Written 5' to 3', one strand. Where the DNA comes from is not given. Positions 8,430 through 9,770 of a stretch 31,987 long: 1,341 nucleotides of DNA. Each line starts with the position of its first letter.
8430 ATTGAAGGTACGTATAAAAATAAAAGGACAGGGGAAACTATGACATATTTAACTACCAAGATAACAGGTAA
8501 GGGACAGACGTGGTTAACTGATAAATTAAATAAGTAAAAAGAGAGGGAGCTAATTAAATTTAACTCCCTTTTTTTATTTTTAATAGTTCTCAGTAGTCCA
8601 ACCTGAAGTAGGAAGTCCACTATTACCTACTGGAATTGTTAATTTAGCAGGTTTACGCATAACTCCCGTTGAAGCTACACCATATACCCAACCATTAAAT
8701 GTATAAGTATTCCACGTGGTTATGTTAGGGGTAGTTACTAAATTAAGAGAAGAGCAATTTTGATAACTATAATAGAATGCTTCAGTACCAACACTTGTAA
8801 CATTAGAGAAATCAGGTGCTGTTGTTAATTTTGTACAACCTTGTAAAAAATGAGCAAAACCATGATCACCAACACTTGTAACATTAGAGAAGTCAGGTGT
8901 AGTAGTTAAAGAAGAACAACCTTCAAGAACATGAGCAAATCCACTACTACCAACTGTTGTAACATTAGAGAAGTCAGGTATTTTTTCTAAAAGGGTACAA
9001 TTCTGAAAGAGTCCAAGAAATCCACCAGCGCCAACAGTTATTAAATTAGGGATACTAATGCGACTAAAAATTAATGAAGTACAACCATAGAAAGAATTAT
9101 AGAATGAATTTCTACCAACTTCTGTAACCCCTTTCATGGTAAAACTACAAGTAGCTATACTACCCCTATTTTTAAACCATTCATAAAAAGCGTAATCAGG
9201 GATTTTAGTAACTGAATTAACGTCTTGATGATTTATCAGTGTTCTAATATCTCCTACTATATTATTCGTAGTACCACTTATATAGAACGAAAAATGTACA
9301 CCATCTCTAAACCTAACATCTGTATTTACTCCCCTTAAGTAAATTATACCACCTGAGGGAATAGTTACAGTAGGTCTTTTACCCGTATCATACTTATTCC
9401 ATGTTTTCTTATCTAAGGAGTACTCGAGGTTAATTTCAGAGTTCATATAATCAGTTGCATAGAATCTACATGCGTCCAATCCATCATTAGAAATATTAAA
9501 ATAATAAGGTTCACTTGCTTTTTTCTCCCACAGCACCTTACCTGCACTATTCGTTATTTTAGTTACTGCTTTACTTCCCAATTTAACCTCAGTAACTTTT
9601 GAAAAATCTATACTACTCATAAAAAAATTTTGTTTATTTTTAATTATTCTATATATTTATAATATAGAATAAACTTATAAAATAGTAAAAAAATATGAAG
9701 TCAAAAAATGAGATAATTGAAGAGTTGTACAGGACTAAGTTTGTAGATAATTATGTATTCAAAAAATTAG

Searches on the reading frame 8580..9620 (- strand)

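Call 22: search_protein_families(library=phrogs, proteins=[window:8580-9620:-], max_evalue=0.001)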
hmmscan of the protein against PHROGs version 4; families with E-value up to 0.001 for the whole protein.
window:8580-9620:- (346 aa): 1 family
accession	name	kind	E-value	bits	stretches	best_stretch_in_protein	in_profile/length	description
phrog_9915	-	unknown function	6.2e-10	38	1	171-293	1249-1369/1813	-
